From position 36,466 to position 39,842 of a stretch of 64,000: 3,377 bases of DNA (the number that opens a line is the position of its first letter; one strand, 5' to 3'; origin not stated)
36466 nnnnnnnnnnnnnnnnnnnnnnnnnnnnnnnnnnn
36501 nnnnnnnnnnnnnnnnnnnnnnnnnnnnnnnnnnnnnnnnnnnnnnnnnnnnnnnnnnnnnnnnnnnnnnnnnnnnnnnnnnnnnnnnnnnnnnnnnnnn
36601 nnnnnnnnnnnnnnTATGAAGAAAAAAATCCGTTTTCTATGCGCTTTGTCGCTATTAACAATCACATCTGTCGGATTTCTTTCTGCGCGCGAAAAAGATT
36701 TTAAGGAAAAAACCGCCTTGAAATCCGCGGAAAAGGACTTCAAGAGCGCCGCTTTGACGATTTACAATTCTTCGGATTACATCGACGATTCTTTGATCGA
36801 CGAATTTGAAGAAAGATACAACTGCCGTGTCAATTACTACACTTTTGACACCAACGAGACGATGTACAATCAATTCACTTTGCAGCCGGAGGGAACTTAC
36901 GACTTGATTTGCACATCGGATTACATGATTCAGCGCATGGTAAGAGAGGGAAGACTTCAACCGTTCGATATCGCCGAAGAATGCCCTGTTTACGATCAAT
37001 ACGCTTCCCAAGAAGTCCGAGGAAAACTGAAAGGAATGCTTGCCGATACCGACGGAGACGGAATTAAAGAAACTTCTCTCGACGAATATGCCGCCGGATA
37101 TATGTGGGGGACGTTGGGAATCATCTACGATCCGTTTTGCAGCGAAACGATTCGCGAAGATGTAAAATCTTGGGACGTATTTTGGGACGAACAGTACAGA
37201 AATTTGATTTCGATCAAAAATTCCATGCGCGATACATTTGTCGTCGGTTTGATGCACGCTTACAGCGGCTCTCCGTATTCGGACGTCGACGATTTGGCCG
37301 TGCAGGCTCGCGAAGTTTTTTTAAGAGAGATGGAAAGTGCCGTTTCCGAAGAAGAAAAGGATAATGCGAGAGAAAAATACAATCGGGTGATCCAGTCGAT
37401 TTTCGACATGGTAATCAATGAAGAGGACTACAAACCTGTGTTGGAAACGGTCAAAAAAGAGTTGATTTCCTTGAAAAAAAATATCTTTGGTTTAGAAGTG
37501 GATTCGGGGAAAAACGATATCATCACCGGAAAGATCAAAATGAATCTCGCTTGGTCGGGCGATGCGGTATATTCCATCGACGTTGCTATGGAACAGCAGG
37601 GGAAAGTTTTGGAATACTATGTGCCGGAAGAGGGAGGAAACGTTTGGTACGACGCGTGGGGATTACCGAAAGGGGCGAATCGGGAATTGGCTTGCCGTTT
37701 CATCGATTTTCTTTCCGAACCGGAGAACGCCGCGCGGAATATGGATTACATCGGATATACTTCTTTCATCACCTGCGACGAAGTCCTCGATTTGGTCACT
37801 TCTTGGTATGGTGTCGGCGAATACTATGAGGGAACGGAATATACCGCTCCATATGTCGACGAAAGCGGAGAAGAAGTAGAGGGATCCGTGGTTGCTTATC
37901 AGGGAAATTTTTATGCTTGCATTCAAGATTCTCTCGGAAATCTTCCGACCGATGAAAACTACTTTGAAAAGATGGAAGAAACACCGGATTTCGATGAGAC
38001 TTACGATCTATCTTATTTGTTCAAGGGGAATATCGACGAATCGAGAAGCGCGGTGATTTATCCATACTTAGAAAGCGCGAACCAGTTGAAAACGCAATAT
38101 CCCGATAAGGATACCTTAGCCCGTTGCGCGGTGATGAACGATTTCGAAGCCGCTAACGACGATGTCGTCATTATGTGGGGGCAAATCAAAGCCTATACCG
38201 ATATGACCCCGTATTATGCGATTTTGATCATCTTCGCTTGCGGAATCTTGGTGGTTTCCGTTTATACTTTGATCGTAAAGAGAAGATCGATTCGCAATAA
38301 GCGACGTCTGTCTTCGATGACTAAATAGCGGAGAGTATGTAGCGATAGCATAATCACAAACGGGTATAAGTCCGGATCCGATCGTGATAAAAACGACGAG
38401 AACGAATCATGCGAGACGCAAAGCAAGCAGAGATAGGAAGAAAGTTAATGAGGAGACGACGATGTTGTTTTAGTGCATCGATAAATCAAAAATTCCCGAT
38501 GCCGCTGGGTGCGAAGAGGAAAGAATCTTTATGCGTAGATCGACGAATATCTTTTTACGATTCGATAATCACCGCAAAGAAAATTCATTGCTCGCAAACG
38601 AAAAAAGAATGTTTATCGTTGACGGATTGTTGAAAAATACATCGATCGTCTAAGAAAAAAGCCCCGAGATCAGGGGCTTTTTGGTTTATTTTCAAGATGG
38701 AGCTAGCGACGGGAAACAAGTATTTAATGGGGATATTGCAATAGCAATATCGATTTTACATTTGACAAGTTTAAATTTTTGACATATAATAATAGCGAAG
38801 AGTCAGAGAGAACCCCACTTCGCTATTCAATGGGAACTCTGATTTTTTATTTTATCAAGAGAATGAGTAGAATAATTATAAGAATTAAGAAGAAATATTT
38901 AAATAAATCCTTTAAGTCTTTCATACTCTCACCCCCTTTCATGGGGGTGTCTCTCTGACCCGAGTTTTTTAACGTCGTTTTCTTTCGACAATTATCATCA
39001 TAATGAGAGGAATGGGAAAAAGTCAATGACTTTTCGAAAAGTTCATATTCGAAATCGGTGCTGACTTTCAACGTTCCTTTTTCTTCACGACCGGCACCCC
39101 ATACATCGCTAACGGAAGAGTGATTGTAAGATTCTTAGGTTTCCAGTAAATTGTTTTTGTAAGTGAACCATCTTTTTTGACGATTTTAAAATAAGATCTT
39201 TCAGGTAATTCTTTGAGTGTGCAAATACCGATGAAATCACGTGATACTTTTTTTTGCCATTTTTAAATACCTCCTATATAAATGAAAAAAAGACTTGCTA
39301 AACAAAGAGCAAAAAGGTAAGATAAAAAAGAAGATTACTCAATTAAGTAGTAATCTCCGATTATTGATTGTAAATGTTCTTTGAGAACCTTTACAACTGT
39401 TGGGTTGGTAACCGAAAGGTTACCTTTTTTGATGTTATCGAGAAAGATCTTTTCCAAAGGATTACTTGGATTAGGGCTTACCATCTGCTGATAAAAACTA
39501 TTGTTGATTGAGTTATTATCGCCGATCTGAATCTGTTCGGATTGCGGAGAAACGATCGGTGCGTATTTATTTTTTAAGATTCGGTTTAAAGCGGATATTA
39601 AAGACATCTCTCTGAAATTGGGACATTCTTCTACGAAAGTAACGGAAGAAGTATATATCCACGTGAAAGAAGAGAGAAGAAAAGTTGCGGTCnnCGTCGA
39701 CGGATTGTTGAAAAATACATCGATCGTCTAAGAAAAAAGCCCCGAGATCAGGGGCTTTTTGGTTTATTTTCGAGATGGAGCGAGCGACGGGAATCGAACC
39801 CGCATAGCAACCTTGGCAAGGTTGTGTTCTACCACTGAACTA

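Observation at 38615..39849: About 1-kb integrase-less islet at the tRNA-Gly 3' end, bounded by 101-bp direct repeats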

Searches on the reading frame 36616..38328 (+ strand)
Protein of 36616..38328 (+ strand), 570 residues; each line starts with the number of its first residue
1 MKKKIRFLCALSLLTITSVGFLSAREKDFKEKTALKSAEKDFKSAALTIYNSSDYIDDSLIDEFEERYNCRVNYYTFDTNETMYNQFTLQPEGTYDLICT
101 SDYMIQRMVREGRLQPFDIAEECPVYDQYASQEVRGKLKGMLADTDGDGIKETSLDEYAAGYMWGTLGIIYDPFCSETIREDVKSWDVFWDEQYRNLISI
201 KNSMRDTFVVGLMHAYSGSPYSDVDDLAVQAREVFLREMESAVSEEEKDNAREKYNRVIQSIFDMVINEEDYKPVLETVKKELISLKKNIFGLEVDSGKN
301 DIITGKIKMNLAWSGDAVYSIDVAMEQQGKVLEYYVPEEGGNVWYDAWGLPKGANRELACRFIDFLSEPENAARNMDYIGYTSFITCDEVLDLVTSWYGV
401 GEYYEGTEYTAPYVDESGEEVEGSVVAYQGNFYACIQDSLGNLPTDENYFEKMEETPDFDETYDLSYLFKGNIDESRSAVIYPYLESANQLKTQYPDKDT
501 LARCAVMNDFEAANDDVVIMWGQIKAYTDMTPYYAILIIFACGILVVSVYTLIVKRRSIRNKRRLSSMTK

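Call 8: search_protein_families(library=pfam, max_evalue=1, proteins=[window:36616-38328:+])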
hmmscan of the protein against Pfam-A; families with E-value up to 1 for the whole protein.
window:36616-38328:+ (570 aa): 5 families
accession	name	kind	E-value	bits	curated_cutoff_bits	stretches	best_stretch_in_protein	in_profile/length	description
PF13416.11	SBP_bac_8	-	2.3e-17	64.1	27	1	60-384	2-261/279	Bacterial extracellular solute-binding protein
PF13343.11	SBP_bac_6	-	1.5e-13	51.2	24.6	2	327-379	166-214/245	Bacterial extracellular solute-binding protein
PF01547.30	SBP_bac_1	-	1.4e-08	35.6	26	1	59-372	12-306/307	Bacterial extracellular solute-binding protein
PF15739.10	TSNAXIP1_N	-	0.031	15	27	1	237-282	5-50/111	Translin-associated factor X-interacting N-terminus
PF11172.13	DUF2959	-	0.068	13.8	26.8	1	243-298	106-158/190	Protein of unknown function (DUF2959)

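Call 15: find_related_loci(query=window:36616-38328:+, collection=genome_contigs, flank=6000)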
Query window:36616-38328:+ (570 aa) in genome_contigs; peptide patterns used: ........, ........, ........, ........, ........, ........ (x = any residue, [..] = any of these).
169 stretches matched a pattern; 160 encode a relative of the query (tblastn E <= 1e-3); the best 80 are kept; 80 distinct loci.
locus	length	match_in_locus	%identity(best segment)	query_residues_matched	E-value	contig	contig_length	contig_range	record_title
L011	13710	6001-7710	88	1-569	0e+0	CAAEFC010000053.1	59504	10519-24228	MAG TPA_asm: Bacilli bacterium, isolate HGM10897, WGS project CAAEFC010000000 data, contig: ERS396532_100_k85_151114, wh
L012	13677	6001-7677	69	13-570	0e+0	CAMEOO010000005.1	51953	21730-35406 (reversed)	MAG: uncultured Bacillales bacterium isolate SRR11489748_bin.60_metaWRAP_v1.3_MAG genome assembly, contig: ERZ11466799.3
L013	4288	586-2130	65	41-568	0e+0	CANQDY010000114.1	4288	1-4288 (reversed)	MAG: uncultured Bacilli bacterium isolate Lapin-005__bin92 genome assembly, contig: Lapin-005__NODE_30554_length_4288_co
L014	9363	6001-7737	63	2-570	0e+0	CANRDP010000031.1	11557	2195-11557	MAG: uncultured Bacilli bacterium isolate Lapin-025__bin9 genome assembly, contig: Lapin-025__NODE_4359_length_11557_cov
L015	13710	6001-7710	62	1-566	0e+0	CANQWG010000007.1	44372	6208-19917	MAG: uncultured Bacilli bacterium isolate Lapin-012__bin92 genome assembly, contig: Lapin-012__NODE_1463_length_44372_co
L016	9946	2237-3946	63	1-566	0e+0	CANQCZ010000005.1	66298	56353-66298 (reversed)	MAG: uncultured Bacilli bacterium isolate Lapin-005__bin97 genome assembly, contig: Lapin-005__NODE_483_length_66298_cov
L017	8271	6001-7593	65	47-566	0e+0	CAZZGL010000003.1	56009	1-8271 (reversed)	MAG TPA_asm: uncultured Staphylococcaceae bacterium isolate SRP225648_co1_104 genome assembly, contig: NODE_925_length_5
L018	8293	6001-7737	62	1-568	0e+0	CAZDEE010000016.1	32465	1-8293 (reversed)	MAG TPA_asm: uncultured Staphylococcaceae bacterium isolate SRP313737_co1_32 genome assembly, contig: NODE_2182_length_3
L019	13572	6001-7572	65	47-567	0e+0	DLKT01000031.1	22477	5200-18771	MAG TPA_asm: Bacillales bacterium UBA7581 UBA7581_contig_2294, whole genome shotgun sequence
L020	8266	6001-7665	60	4-564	0e+0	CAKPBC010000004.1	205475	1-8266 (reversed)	MAG: uncultured Bacilli bacterium isolate REFINED_METABAT215_TOP10_CONTIGS_1500_ASSEMBLY_K77_MERGED__Hadza_MoBio_hadza-E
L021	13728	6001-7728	57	1-570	0e+0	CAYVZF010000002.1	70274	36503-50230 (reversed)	MAG TPA_asm: uncultured Erysipelotrichaceae bacterium isolate SRP225648_co1_215 genome assembly, contig: NODE_579_length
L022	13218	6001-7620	57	43-566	0e+0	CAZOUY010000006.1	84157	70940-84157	MAG TPA_asm: uncultured Coprobacillus sp. isolate binchicken_co370_211 genome assembly, contig: NODE_411_length_84157_co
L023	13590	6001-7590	55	24-564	0e+0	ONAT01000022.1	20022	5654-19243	uncultured Erysipelotrichaceae bacterium isolate RUG131 genome assembly, contig: scaffold_2183, whole genome shotgun seq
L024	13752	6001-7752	52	4-564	0e+0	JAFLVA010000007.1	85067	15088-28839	MAG: Erysipelotrichales bacterium isolate HAN093 Seq7, whole genome shotgun sequence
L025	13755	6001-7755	52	4-564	0e+0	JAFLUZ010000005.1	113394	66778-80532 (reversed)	MAG: Erysipelotrichales bacterium isolate HAN092 Seq5, whole genome shotgun sequence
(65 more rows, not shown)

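Call 32: find_encoding_contigs(protein=window:36616-38328:+, flank=5000, max_places=10)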
Protein window:36616-38328:+ (570 aa): 3 contigs read that carry it; 2 places shown.
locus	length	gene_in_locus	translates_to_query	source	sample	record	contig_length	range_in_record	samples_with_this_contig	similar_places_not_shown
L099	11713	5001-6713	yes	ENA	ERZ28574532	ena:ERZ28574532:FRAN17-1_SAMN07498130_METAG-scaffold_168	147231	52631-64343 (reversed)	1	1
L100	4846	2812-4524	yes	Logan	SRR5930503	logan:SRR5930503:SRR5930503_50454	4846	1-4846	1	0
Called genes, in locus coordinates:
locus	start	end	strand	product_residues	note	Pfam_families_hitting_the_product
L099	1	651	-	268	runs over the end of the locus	PF00702:Hydrolase (weak), PF08282:Hydrolase_3, PF05116:S6PP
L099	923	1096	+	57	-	PF01165:Ribosomal_S21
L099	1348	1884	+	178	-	PF12844:HTH_19, PF13443:HTH_26 (weak), PF13560:HTH_31 (weak), PF01381:HTH_3, PF07883:Cupin_2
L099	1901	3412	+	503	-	PF00005:ABC_tran, PF08402:TOBE_2 (weak)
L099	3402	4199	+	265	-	PF00528:BPD_transp_1 (weak)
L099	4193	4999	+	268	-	PF00528:BPD_transp_1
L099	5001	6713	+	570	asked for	PF01547:SBP_bac_1, PF13416:SBP_bac_8, PF13343:SBP_bac_6 (weak)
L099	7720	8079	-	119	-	-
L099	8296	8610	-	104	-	PF00085:Thioredoxin, PF14595:Thioredoxin_9 (weak), PF13098:Thioredoxin_2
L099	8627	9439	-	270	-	PF05857:TraX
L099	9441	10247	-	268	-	PF02517:Rce1-like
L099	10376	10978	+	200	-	PF01205:Impact_N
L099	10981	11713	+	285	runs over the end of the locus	PF01656:CbiA (weak), PF10609:ParA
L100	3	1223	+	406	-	?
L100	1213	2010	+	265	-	PF00528:BPD_transp_1 (weak)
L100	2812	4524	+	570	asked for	PF01547:SBP_bac_1, PF13416:SBP_bac_8, PF13343:SBP_bac_6 (weak)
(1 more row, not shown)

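Call 82: list_cluster_members(proteins=[P0005, window:36616-38325:+, P0003, P0007])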
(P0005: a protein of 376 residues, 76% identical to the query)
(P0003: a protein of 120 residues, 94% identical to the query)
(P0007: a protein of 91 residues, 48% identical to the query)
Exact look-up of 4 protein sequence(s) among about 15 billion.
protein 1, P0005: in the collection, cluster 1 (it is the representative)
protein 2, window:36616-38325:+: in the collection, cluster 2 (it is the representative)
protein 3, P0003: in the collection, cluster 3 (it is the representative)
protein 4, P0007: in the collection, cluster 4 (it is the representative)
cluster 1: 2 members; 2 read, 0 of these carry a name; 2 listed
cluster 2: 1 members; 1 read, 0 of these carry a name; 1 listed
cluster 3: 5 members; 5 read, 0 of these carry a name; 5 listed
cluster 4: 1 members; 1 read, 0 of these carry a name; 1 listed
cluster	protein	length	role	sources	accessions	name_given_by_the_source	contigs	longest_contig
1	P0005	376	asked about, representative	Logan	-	-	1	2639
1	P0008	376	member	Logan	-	-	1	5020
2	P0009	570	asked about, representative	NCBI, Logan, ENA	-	-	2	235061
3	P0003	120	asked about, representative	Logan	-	-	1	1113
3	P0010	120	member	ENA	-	-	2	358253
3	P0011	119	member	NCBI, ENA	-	-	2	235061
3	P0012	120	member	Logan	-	-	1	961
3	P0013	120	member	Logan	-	-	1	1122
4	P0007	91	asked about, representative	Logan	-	-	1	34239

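Call 84: search_protein_families(library=pfam, max_evalue=0.01, proteins=[L164:1-333:+, L164:365-541:+, L164:728-2149:+, L164:2252-3523:+, L164:3523-3813:+])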
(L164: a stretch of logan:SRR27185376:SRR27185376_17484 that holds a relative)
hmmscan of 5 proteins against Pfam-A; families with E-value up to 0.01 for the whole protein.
L164:1-333:+ (111 aa): 0 families

L164:365-541:+ (59 aa): 0 families

L164:728-2149:+ (474 aa): 1 family
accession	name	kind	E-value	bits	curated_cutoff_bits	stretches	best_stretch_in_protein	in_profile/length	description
PF13479.12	AAA_24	-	0.0063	16.8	27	0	61-107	3-47/195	AAA domain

L164:2252-3523:+ (424 aa): 1 family
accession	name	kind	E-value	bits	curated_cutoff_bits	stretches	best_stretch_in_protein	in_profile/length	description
PF02486.25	Rep_trans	-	1.1e-31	110.5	29.6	1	161-354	4-194/201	Replication initiation factor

L164:3523-3813:+ (97 aa): 0 families

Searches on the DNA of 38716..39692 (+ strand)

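Call 55: search_dna_similar(query=window:38716-39692:+, collection=phages, mode=distant, max_rows=10)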
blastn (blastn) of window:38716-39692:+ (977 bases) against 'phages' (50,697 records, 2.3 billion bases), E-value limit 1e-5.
No match.

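Call 56: search_dna_similar(query=window:38716-39692:+, collection=plasmids, mode=distant, max_rows=10)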
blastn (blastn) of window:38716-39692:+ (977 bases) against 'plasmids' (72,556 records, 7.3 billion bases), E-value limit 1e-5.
No match.
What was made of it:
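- Tried and rejected: BLASTN of the 977-bp interior against the phage and plasmid collections gave no match (calls 55, 56).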

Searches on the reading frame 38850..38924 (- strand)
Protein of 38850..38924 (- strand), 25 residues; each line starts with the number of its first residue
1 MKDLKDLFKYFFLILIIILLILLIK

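Call 8: search_protein_families(library=pfam, max_evalue=1, proteins=[window:38850-38924:-])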
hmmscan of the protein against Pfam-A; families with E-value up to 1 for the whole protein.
seq(25 aa): 1 family
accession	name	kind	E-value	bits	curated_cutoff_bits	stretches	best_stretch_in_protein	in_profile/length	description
PF04272.19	Phospholamban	-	0.014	15.3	25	1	2-24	26-48/52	Phospholamban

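Call 9: search_protein_families(library=phrogs, max_evalue=1, proteins=[window:38850-38924:-])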
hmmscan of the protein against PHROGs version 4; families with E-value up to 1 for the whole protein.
seq(25 aa): 0 families

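Call 43: search_protein_families(library=ncbifam, max_evalue=1, proteins=[window:38850-38924:-])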
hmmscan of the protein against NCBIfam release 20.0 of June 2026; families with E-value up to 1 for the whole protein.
seq(25 aa): 1 family
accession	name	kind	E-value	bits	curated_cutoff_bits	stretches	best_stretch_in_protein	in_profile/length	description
TIGR01294.1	P_lamban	equivalog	0.022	14.4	72.85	1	3-24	27-48/52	phospholamban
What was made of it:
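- On Type I toxin-antitoxin system: No toxin family is found in Pfam or NCBIfam (calls 8, 43).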

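Call 66: search_protein_families(library=padloc, max_evalue=1, proteins=[window:38850-38924:-])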
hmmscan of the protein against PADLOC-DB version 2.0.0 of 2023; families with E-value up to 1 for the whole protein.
seq(25 aa): 0 families

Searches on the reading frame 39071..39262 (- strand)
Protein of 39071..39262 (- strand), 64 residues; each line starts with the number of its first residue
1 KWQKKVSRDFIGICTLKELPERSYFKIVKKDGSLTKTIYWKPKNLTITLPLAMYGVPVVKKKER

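Call 8: search_protein_families(library=pfam, max_evalue=1, proteins=[window:39071-39262:-])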
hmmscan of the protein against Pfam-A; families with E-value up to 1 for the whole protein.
seq(64 aa): 0 families

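Call 9: search_protein_families(library=phrogs, max_evalue=1, proteins=[window:39071-39262:-])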
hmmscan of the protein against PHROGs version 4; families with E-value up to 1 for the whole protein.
seq(64 aa): 0 families

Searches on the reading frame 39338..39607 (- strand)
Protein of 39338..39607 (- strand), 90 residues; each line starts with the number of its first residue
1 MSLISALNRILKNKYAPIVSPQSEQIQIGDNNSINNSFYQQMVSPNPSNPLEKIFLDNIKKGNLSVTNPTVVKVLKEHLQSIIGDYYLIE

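Call 8: search_protein_families(library=pfam, max_evalue=1, proteins=[window:39338-39607:-])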
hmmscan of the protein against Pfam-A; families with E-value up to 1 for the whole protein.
seq(90 aa): 1 family
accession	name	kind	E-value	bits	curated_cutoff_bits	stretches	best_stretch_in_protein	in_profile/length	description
PF12721.12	RHIM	-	0.036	14.1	20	1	24-35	10-21/22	RIP homotypic interaction motif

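Call 9: search_protein_families(library=phrogs, max_evalue=1, proteins=[window:39338-39607:-])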
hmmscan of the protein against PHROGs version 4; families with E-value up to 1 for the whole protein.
seq(90 aa): 0 families

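Call 23: find_related_loci(query=window:39338-39607:-, collection=viral_contigs, flank=8000)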
Query seq(90 aa) (90 aa) in viral_contigs; peptide patterns used: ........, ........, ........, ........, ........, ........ (x = any residue, [..] = any of these).
18 stretches matched a pattern, but none encodes a relative of the query by tblastn (E <= 1e-3).
